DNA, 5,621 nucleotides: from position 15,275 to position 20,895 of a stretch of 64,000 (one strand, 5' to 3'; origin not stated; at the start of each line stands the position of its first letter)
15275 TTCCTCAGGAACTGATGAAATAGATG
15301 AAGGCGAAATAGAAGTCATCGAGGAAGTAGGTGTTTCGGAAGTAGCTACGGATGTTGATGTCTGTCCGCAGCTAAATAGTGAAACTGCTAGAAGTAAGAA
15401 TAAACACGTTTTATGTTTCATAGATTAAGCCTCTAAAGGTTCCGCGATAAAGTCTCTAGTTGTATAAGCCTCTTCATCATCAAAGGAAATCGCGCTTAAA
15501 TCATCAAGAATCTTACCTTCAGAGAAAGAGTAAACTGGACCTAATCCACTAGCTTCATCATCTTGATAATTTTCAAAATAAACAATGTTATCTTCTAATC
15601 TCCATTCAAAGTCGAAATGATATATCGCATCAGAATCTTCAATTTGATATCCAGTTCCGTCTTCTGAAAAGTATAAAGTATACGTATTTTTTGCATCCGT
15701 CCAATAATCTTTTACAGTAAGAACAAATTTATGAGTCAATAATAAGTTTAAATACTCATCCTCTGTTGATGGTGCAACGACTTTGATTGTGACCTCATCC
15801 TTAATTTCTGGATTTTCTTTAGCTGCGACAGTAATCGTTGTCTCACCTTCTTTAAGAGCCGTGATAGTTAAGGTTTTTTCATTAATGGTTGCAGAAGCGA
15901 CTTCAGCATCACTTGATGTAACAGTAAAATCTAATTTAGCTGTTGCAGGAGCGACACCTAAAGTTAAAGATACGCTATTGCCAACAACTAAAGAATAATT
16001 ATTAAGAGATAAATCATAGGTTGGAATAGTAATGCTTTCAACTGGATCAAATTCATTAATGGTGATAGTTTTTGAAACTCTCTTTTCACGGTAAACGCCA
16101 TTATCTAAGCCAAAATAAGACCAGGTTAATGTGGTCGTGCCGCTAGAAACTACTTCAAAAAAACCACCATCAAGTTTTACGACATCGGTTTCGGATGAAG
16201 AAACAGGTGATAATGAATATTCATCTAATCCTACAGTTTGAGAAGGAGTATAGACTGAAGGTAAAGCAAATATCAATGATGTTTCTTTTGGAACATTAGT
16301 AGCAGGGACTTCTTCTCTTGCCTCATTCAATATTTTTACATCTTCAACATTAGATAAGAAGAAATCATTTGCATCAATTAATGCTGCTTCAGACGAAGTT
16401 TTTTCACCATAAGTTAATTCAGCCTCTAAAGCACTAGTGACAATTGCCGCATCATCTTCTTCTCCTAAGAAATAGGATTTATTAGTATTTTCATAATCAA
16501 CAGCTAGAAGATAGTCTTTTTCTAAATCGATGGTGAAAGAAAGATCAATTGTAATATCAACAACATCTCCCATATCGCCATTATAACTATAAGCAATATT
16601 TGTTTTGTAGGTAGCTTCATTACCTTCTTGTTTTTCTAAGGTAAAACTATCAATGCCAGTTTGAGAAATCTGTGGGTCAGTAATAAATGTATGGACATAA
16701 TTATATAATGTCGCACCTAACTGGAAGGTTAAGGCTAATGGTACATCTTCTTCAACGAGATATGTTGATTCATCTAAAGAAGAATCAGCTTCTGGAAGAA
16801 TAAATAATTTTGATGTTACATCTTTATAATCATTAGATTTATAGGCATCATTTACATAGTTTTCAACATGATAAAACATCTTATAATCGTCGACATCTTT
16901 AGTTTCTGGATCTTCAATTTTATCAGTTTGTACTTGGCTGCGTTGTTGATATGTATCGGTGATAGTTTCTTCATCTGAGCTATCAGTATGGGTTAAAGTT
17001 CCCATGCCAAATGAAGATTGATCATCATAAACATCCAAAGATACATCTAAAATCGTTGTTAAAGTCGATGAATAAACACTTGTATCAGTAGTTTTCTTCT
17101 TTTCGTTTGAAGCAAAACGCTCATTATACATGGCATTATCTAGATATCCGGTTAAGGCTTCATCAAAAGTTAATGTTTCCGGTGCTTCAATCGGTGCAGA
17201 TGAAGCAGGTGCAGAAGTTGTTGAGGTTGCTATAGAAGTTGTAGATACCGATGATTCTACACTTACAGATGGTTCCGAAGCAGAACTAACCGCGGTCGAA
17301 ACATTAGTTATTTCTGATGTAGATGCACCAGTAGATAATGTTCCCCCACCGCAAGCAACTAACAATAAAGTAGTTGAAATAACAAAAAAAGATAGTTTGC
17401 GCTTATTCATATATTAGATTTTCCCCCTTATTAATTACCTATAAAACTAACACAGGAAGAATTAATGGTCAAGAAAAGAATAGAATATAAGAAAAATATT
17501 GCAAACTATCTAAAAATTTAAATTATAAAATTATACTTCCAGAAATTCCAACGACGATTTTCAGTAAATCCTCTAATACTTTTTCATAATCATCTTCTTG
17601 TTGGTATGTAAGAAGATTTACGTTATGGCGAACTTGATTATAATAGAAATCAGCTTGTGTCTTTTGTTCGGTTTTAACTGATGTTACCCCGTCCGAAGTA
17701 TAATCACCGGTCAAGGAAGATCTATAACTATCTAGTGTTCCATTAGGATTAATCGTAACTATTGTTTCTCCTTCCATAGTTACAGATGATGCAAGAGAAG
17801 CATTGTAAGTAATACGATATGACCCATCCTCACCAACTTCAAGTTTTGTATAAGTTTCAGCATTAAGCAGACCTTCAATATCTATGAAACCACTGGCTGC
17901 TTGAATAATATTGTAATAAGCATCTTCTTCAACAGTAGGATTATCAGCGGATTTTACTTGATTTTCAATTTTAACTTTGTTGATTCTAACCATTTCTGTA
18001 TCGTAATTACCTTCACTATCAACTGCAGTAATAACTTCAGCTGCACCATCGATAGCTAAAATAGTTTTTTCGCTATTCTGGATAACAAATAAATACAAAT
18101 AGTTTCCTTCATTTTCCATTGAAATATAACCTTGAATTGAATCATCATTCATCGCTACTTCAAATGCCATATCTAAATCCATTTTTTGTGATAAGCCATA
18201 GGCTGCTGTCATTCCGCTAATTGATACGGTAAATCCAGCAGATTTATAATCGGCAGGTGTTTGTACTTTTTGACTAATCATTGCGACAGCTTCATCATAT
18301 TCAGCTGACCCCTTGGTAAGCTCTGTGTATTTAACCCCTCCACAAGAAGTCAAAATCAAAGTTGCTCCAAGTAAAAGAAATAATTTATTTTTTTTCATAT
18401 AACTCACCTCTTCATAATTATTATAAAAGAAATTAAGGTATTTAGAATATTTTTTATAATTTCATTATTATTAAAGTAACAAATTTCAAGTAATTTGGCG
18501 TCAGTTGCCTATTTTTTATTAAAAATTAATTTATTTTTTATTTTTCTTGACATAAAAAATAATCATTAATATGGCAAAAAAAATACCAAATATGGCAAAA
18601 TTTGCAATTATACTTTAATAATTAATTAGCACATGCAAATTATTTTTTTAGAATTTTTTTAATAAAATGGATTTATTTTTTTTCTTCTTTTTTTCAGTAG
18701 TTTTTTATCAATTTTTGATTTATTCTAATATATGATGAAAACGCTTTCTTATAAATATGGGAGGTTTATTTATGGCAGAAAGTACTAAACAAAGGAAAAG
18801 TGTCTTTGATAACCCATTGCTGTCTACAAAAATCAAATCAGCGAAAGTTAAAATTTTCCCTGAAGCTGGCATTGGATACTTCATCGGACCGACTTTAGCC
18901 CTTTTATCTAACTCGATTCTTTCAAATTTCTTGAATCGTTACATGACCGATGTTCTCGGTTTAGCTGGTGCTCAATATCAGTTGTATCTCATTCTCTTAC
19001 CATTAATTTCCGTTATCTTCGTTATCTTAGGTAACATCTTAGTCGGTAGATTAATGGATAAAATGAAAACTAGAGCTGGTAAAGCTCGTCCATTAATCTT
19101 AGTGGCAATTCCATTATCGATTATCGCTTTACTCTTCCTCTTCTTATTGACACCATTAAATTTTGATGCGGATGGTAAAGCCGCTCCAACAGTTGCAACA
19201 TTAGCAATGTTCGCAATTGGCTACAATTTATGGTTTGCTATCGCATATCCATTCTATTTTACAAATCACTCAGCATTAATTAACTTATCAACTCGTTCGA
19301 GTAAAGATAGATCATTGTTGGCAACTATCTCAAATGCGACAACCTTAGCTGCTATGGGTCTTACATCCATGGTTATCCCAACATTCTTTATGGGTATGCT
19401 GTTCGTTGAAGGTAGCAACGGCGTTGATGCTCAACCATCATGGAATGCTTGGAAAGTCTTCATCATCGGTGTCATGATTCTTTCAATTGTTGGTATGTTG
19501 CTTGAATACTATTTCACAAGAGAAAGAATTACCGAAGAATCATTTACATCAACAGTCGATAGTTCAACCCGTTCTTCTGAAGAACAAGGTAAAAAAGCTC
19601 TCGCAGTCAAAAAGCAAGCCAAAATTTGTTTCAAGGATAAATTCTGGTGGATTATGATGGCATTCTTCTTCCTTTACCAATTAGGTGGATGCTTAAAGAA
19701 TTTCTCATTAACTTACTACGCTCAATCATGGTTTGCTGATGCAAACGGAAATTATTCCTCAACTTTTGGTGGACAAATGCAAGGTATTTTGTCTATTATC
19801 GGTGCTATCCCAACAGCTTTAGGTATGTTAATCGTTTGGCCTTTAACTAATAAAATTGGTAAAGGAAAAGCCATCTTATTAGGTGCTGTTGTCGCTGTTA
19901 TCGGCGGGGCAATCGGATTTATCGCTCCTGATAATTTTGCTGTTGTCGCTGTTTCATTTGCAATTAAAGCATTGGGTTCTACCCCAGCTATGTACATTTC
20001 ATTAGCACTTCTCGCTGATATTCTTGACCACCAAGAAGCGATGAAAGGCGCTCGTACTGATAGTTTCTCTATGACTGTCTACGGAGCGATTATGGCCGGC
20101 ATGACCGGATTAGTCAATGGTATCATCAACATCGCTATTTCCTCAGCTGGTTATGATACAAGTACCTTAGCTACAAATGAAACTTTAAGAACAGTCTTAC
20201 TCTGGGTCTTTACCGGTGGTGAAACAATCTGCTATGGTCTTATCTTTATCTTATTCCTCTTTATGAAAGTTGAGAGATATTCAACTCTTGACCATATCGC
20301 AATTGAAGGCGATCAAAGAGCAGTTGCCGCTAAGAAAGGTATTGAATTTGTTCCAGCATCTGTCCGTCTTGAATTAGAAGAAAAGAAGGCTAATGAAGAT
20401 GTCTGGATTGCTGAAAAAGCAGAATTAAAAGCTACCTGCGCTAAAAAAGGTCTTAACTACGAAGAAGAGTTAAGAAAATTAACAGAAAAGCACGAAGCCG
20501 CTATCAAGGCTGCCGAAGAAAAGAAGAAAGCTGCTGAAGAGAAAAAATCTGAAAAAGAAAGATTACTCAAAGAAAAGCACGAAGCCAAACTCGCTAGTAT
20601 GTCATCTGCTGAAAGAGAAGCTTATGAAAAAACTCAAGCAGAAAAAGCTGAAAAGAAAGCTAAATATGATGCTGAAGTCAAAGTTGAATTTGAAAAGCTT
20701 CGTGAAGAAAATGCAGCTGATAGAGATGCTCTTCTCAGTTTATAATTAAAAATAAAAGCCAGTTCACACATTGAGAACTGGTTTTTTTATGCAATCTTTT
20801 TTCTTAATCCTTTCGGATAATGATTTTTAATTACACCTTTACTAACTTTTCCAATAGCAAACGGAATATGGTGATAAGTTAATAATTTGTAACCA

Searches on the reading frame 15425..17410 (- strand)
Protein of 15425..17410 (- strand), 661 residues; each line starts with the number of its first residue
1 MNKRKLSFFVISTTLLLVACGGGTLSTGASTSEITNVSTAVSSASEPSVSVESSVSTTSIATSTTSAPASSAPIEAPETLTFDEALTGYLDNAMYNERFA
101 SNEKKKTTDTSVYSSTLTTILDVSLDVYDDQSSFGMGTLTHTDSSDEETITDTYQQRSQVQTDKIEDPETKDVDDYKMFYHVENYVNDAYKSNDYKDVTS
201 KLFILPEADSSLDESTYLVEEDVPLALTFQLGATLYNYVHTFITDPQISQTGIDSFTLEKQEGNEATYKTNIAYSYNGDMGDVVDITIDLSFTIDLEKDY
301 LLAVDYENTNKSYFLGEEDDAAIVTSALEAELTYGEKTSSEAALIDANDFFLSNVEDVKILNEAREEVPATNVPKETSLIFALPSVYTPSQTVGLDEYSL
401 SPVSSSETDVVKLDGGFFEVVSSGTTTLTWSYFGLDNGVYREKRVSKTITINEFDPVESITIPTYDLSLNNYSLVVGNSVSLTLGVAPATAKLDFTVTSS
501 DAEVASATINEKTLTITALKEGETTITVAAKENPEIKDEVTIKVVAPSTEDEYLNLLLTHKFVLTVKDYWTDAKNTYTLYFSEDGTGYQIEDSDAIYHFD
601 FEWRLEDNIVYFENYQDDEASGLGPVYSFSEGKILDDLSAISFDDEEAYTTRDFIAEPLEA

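Call 23: search_protein_families(library=pfam, proteins=[window:15425-17410:-], max_evalue=0.001)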
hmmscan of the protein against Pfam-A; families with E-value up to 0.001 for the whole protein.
window:15425-17410:- (661 aa): 1 family
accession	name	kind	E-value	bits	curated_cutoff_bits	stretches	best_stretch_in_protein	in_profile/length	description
PF02368.24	Big_2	-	9.8e-10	38.7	22.8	1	466-537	6-76/79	Bacterial Ig-like domain (group 2)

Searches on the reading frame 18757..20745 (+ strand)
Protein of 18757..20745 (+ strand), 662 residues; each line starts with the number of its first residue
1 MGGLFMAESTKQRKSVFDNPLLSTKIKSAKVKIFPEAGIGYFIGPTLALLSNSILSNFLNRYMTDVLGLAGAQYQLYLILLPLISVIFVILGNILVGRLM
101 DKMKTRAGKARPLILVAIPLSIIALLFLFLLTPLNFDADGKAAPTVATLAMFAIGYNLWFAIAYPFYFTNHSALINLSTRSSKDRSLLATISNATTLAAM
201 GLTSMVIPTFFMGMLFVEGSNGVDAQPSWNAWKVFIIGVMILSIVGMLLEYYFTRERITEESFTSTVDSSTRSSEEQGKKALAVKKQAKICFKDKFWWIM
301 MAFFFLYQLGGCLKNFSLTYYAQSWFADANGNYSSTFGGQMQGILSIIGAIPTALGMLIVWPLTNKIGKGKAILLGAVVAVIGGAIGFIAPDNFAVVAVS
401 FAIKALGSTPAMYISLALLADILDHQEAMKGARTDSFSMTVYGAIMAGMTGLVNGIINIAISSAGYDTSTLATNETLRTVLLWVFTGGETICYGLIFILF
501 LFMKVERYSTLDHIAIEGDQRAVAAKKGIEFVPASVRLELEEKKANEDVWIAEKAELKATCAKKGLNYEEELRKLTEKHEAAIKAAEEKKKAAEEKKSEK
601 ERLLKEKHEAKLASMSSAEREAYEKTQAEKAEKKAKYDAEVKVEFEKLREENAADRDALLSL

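Call 23: search_protein_families(library=pfam, proteins=[window:18757-20745:+], max_evalue=0.001)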
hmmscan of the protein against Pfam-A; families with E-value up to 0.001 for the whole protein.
window:18757-20745:+ (662 aa): 2 families
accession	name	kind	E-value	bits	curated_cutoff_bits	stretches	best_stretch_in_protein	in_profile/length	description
PF13347.12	MFS_2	-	7.8e-46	156.9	27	1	41-506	2-426/427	MFS/sugar transport protein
PF07690.21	MFS_1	-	1.7e-09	37.5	33.4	1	43-431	3-333/347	Major Facilitator Superfamily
